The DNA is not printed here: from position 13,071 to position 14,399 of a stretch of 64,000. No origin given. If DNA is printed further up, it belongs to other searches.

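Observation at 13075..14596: Actin-like ParM/Alp segregation cassette in a phage genome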

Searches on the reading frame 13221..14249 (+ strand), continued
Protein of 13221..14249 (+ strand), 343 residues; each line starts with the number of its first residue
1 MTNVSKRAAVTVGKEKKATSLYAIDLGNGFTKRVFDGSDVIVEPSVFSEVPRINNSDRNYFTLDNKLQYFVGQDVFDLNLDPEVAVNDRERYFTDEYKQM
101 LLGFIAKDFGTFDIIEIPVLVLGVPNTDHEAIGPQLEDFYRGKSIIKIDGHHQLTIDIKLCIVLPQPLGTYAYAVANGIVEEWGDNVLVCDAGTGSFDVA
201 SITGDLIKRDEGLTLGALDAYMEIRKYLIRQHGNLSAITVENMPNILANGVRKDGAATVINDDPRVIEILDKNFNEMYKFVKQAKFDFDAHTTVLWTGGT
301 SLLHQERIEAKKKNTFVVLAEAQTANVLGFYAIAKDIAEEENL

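Call 57: fold_search(model_id=the predicted structure, library=pdb)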
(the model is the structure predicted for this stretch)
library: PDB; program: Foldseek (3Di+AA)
matches with E <= 10: 1435; with E <= 0.001: 915
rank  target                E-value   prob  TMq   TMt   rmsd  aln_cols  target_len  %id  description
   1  3js6                  8.8e-16  1.00  0.64  0.68   7.7       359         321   17  Crystal structure of apo psk41 parM protein (released 2010-01-26)
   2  2fsj                  4.7e-15  1.00  0.63  0.67   6.9       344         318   17  Crystal structure of Ta0583, an archaeal actin homolog, native data (released 2006-04-18)
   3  2fsk_A                1.2e-14  1.00  0.65  0.69   7.3       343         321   17  Crystal structure of Ta0583, an archaeal actin homolog, SeMet data (released 2006-04-18)
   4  2fsk_B                1.3e-14  1.00  0.68  0.72   7.1       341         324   17  Crystal structure of Ta0583, an archaeal actin homolog, SeMet data (released 2006-04-18)
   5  5ec0                  2.8e-14  1.00  0.65  0.59   7.3       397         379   15  Crystal Structure of Actin-like protein Alp7A (released 2016-11-02)
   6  9rmi_A                3.4e-14  1.00  0.61  0.62   8.5       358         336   17  Cryo-EM structure of the CorM filament in the presence of CorR from cyanobacterium Anabaena sp. PCC 7120 (released 2026-04-08)
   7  2fsn_A                5.4e-14  1.00  0.63  0.68   6.6       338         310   17  Crystal structure of Ta0583, an archaeal actin homolog, complex with ADP (released 2006-04-18)
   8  7x54_A                7.3e-14  1.00  0.58  0.67   6.6       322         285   20  A Cbc-ParM filament with ADP (released 2023-03-08)
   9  7x3h                  1.3e-13  1.00  0.39  0.46   9.9       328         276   21  The structure of Clostridium botulinum ParM in the apo conformation (released 2023-03-08)
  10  2fsn_B                1.8e-13  1.00  0.62  0.67   6.6       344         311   17  Crystal structure of Ta0583, an archaeal actin homolog, complex with ADP (released 2006-04-18)
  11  4apw_A                3.5e-13  1.00  0.63  0.67   7.7       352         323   15  Alp12 filament structure (released 2012-05-16)
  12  6ixw_A                3.9e-13  1.00  0.57  0.57   8.1       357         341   16  pCBH ParM non-polymerisable quadruple mutant (released 2019-06-19)
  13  8x1i                  4.1e-13  1.00  0.59  0.56   8.2       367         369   18  ParM present of genome of Desufitobacterium hafniense - Dh-cParM1 (released 2024-11-13)
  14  6izr_1                8.0e-13  1.00  0.54  0.53   8.6       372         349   17  Whole structure of a 15-stranded ParM filament from Clostridium botulinum (released 2019-06-19)
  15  1mwk_A                2.5e-12  1.00  0.51  0.54   8.9       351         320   19  ParM from plasmid R1 APO form (released 2003-01-28)
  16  4a61                  5.1e-12  1.00  0.54  0.59   7.0       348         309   17  ParM from plasmid R1 in complex with AMPPNP (released 2012-11-07)
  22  1mwk_B                2.0e-11  1.00  0.49  0.52   8.8       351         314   16  ParM from plasmid R1 APO form (released 2003-01-28)
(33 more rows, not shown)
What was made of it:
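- On ParM/Alp actin-like proteins (Pfam ALP_N PF17989; actin/Hsp70/sugar-kinase superfamily): The top 17 Foldseek PDB hits are ParM, Alp, CorM or Ta0583 structures; MreB starts at rank 18 and DnaK at rank 27 (call 57).
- Closest known: pSK41 ParM/ParR. Same: These are the best structural matches for the motor: 3js6 ranks first and 5ec0 fifth (call 57).
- Its best Foldseek matches are pSK41 ParM (8.8e-16), Ta0583, Alp7A, CorM, Cbc-ParM, Alp12, pCBH ParM and R1 ParM, all ahead of MreB and DnaK (call 57). The actin fold is shared with kinases and Hsp70, and DnaK structures appear lower in the fold-search list (call 57).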

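Call 58: search_dna_similar(query=window:13221-14249:+, collection=plasmids, mode=protein, max_rows=25)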
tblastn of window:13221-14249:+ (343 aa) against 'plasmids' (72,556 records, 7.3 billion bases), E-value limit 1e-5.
Records with a match: 65; places in all: 66; records where one place covers at least 80% of the query: 59.
Best place of each record, by identity: <60% 65.
By first word of the organism name: Bacillus 50; Lactobacillus 3; Lactiplantibacillus 2; Anoxybacillus 1; bacterium 1; Halobacillus 1; Flagellatimonas 1; Aneurinibacillus 1; Lysinibacillus 1; Lacticaseibacillus 1; and 3 more.
By predicted mobility (MOB-suite, as given by PLSDB): non-mobilizable 56; mobilizable 6; conjugative 3.
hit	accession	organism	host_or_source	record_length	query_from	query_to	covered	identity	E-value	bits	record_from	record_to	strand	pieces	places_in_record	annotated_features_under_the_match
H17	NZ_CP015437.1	Anoxybacillus sp. B7M1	Microbial isolate,Geothermal Isolate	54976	22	340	93%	37.7%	1e-55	202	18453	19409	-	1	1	ParM/StbA family protein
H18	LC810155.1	bacterium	-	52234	21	339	93%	37.6%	1e-55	202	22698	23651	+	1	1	ParM/StbA family protein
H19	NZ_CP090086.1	Bacillus cereus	cell culture,Contaminated soil sample ...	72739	10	333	94%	37.0%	4e-59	212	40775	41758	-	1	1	ParM/StbA family protein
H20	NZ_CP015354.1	Bacillus thuringiensis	Caenorhabditis elegans,whole organism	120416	20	335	92%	37.3%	3e-59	213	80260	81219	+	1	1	ParM/StbA family protein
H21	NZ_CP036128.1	Bacillus mycoides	cell culture,soil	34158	20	335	92%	37.3%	1e-58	211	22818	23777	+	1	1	ParM/StbA family protein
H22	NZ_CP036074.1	Bacillus mycoides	cell culture,soil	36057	20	335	92%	37.3%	1e-58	211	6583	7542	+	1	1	ParM/StbA family protein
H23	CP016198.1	Bacillus thuringiensis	organism,soil sample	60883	20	335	92%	37.0%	4e-59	212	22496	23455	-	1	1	hypothetical protein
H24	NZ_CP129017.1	Halobacillus litoralis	-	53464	15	335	94%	36.4%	4e-53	195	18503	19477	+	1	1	ParM/StbA family protein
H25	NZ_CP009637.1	Bacillus cereus 03BB108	Dust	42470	5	337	97%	33.8%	4e-42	163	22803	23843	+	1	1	ParM/StbA family protein | hypothetical protein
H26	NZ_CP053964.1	Bacillus cereus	-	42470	5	337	97%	33.8%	4e-42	163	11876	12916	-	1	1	ParM/StbA family protein | hypothetical protein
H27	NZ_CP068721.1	Bacillus cereus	Angelica sinensis Dlies,single cell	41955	22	335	92%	35.8%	6e-52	191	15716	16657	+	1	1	ParM/StbA family protein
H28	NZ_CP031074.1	Bacillus mycoides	cell culture,soil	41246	22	335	92%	35.8%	6e-52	191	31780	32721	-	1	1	ParM/StbA family protein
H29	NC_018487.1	Bacillus thuringiensis HD-771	-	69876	22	340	93%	35.0%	4e-52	192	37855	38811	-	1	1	ParM/StbA family protein | hypothetical protein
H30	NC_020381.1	Bacillus thuringiensis serovar thuringiensis str. IS5056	-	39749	22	340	93%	35.0%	5e-52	192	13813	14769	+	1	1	ParM/StbA family protein | hypothetical protein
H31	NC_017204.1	Bacillus thuringiensis serovar chinensis CT-43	-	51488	22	340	93%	35.0%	5e-52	192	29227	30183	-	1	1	ParM/StbA family protein | hypothetical protein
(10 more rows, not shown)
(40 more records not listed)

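Call 59: find_related_loci(query=window:13221-14249:+, collection=genome_contigs, flank=8000)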
Query window:13221-14249:+ (343 aa) in genome_contigs; peptide patterns used: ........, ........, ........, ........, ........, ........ (x = any residue, [..] = any of these).
92 stretches matched a pattern, but none encodes a relative of the query by tblastn (E <= 1e-3).

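Call 60: find_related_loci(query=A3, collection=genome_contigs, flank=8000)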
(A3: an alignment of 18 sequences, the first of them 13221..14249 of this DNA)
Query A3 (343 aa) in genome_contigs; peptide patterns used: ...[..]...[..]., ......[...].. (x = any residue, [..] = any of these).
19 stretches matched a pattern, but none encodes a relative of the query by tblastn (E <= 1e-3).
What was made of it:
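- On Type II (ParMRC) partition locus: No isolate genome with this element was found (calls 59, 60).
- No isolate genome carrying it as a plasmid was found (calls 59, 60).
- Tried and rejected: Two scans of isolate genomes for the element, with the single protein and with the alignment, found nothing (calls 59, 60).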

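Call 73: find_related_loci(query=A3, collection=viral_contigs, flank=3000)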
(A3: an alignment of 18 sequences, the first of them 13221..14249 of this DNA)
Query A3 (343 aa) in viral_contigs; peptide patterns used: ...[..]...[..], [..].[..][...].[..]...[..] (x = any residue, [..] = any of these).
52 stretches matched a pattern; 4 encode a relative of the query (tblastn E <= 1e-3); 4 distinct loci.
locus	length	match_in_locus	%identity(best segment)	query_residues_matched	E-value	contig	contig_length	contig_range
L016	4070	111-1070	37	22-341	1e-65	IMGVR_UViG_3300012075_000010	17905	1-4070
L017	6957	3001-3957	38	22-340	5e-61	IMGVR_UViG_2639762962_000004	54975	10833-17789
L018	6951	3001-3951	36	22-337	4e-60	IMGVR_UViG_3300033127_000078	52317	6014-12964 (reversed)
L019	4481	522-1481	35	22-341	2e-58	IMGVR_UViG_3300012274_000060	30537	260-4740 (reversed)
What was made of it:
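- Tried and rejected: IMG/VR returned only four distant relatives at 35-38% identity (call 73).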

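Call 76: search_protein_families(library=ncbifam, proteins=[window:13221-14249:+], max_evalue=0.01)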
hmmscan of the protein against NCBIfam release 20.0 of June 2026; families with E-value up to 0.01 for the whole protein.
window:13221-14249:+ (343 aa): 2 families
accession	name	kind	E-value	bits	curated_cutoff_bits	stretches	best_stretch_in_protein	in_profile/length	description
NF010498.0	PRK13917.1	equivalog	3.7e-22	79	417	1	21-340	4-340/344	plasmid segregation protein ParM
TIGR03739.1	PRTRC_D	hypoth_equivalog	2e-15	56.6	214.8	1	23-333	1-317/320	PRTRC system protein D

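Call 77: search_protein_families(library=padloc, proteins=[window:13221-14249:+], max_evalue=0.01)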
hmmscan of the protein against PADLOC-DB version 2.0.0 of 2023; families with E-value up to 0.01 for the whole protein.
window:13221-14249:+ (343 aa): 0 families
